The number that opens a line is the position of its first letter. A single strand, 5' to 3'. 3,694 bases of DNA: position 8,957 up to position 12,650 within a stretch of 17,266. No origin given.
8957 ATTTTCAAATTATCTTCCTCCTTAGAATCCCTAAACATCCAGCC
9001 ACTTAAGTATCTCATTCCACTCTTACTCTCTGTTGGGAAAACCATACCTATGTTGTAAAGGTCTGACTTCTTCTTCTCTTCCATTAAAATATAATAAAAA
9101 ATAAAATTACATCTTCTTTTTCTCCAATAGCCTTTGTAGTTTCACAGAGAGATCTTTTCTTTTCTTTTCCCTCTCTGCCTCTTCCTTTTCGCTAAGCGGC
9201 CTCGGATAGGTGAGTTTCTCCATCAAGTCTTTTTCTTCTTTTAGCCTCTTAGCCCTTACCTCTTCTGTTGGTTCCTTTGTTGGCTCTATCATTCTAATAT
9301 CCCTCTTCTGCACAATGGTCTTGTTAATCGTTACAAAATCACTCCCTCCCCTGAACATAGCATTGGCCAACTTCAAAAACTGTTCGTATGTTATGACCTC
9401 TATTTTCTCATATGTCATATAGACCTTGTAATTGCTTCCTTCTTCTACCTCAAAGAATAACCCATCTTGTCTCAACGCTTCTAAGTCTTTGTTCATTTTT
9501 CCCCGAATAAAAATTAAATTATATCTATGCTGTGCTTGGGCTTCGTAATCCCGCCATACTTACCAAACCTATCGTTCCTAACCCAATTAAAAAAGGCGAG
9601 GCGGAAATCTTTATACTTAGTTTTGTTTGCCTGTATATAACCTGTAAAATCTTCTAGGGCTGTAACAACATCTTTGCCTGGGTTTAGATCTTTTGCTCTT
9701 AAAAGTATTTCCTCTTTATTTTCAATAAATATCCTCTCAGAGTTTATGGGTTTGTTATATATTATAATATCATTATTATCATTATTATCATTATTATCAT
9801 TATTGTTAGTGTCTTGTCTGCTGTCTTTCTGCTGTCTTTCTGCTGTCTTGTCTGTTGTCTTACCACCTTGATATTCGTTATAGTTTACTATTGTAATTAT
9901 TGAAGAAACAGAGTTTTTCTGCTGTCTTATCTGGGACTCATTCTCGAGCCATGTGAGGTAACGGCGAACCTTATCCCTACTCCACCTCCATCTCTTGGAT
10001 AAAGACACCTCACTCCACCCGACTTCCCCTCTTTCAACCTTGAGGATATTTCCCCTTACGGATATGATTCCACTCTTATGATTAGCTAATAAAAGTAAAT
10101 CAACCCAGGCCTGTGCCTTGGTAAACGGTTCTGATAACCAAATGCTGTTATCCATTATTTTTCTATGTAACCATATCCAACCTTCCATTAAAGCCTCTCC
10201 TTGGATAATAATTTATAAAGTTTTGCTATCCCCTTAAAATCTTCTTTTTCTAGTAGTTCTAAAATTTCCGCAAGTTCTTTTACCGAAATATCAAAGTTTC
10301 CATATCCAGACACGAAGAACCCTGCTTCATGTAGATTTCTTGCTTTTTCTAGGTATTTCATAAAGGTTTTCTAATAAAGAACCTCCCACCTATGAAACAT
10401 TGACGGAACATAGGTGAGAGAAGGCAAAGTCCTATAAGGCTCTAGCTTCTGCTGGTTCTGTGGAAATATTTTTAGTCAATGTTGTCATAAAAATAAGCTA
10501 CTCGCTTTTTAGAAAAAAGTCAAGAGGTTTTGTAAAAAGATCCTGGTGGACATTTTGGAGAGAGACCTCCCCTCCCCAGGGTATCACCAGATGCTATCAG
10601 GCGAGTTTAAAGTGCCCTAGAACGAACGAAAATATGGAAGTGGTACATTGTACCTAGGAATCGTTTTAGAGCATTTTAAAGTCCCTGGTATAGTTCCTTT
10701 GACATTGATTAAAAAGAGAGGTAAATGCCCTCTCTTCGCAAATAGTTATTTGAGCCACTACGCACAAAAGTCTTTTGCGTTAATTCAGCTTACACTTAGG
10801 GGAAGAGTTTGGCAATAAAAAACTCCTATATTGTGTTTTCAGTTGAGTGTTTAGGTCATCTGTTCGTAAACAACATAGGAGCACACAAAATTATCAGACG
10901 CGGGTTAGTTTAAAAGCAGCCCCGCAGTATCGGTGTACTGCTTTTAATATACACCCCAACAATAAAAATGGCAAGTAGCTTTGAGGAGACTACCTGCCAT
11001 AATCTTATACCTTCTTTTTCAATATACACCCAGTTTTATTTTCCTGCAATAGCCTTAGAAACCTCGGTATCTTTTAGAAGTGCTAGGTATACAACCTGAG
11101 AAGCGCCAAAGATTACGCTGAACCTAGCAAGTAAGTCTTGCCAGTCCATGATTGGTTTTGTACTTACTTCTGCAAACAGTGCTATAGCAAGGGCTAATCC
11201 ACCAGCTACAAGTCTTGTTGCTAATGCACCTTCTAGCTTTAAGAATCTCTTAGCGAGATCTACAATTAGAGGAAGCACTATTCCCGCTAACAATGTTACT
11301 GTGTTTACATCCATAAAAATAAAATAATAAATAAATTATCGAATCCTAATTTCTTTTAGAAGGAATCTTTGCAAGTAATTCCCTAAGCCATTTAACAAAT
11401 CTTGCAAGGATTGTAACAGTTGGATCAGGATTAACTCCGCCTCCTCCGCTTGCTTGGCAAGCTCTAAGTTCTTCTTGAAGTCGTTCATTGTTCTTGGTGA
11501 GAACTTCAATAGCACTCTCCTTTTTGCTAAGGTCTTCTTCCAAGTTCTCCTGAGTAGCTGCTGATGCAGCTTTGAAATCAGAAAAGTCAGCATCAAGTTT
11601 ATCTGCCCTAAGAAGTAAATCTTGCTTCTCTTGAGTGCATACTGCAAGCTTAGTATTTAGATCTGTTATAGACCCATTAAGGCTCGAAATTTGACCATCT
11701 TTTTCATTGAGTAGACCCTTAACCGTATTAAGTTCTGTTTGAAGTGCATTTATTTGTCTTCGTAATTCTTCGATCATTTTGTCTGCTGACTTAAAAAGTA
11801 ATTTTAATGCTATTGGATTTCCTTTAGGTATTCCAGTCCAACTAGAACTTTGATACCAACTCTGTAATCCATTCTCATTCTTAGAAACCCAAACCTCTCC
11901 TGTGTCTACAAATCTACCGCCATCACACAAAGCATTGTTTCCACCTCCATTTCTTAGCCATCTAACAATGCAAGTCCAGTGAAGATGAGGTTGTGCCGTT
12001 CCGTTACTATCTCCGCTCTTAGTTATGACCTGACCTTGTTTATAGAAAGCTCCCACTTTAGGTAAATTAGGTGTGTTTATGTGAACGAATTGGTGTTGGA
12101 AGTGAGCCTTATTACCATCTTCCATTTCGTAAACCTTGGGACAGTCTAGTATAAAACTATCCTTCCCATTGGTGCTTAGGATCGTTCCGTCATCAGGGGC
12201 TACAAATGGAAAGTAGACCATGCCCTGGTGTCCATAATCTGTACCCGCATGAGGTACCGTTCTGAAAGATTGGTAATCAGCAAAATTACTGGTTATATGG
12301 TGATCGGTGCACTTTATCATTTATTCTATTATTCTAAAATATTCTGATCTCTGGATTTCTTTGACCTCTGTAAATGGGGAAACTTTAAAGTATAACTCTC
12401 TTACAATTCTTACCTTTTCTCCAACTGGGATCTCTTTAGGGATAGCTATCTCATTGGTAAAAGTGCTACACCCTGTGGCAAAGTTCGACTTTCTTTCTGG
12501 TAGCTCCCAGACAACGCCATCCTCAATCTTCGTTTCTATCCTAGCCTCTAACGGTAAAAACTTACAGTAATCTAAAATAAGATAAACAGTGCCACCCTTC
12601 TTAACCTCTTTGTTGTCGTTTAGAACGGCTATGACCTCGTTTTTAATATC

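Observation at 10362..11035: Structured non-coding gap of about 670 nt between the late and early modules, with three tandem terminators and duplicated promoter-like repeats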

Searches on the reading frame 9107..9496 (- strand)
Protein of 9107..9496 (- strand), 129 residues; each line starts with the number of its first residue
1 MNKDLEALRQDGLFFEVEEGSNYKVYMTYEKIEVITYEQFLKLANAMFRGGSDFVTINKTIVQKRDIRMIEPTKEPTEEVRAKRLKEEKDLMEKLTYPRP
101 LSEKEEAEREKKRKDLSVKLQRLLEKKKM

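Call 10: search_protein_families(library=phrogs, proteins=[window:9107-9496:-], max_evalue=0.01)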
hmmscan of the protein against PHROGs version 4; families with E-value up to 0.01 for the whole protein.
window:9107-9496:- (129 aa): 1 family
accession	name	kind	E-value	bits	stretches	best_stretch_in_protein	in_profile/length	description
phrog_16345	-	DNA, RNA and nucleotide metabolism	0.0096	14.9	0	20-126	170-271/972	primase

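Call 11: search_protein_families(library=pfam, proteins=[window:9107-9496:-], max_evalue=0.01)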
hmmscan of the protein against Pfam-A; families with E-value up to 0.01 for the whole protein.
window:9107-9496:- (129 aa): 0 families

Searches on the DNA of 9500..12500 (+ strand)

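Call 9: search_dna_similar(query=window:9500-12500:+, collection=phages, mode=distant)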
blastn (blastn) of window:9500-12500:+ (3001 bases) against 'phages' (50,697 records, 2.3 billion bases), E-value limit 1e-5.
No match.

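Call 77: search_rna_families(sources=[L100, L102, L067, L069], threshold=evalue, max_evalue=1)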
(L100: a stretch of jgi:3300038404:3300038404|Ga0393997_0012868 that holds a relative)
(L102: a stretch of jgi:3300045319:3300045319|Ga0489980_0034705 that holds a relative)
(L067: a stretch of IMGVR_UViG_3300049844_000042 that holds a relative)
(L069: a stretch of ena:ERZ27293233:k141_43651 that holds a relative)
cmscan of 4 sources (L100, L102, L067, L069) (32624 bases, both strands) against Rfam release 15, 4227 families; matches with E-value up to 1: 2.
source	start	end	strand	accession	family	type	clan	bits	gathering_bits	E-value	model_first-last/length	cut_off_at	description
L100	2546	2628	+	RF02589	Spy779816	Gene; sRNA;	-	32.8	67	0.08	1-88/88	no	S. pyogenes small RNA 779816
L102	2403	2487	+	RF02589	Spy779816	Gene; sRNA;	-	31.2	67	0.19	1-88/88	no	S. pyogenes small RNA 779816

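Call 79: search_rna_families(source=L100, start=2470, end=2670, threshold=evalue, max_evalue=10, show_alignments=2)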
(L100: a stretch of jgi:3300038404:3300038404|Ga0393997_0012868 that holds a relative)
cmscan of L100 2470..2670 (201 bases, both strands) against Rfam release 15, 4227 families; matches with E-value up to 10: 3.
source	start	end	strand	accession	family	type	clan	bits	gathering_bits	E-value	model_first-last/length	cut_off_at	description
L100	2546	2628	+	RF02589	Spy779816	Gene; sRNA;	-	32.8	67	0.00049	1-88/88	no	S. pyogenes small RNA 779816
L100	2545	2621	-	RF00561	SNORA40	Gene; snRNA; snoRNA; HACA-box;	-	15.3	51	2.3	1-128/128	no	Small nucleolar RNA SNORA40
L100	2578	2632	+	RF03504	mir-9461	Gene; miRNA;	-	14.2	84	2.6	1-80/80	no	mir-9461 microRNA precursor family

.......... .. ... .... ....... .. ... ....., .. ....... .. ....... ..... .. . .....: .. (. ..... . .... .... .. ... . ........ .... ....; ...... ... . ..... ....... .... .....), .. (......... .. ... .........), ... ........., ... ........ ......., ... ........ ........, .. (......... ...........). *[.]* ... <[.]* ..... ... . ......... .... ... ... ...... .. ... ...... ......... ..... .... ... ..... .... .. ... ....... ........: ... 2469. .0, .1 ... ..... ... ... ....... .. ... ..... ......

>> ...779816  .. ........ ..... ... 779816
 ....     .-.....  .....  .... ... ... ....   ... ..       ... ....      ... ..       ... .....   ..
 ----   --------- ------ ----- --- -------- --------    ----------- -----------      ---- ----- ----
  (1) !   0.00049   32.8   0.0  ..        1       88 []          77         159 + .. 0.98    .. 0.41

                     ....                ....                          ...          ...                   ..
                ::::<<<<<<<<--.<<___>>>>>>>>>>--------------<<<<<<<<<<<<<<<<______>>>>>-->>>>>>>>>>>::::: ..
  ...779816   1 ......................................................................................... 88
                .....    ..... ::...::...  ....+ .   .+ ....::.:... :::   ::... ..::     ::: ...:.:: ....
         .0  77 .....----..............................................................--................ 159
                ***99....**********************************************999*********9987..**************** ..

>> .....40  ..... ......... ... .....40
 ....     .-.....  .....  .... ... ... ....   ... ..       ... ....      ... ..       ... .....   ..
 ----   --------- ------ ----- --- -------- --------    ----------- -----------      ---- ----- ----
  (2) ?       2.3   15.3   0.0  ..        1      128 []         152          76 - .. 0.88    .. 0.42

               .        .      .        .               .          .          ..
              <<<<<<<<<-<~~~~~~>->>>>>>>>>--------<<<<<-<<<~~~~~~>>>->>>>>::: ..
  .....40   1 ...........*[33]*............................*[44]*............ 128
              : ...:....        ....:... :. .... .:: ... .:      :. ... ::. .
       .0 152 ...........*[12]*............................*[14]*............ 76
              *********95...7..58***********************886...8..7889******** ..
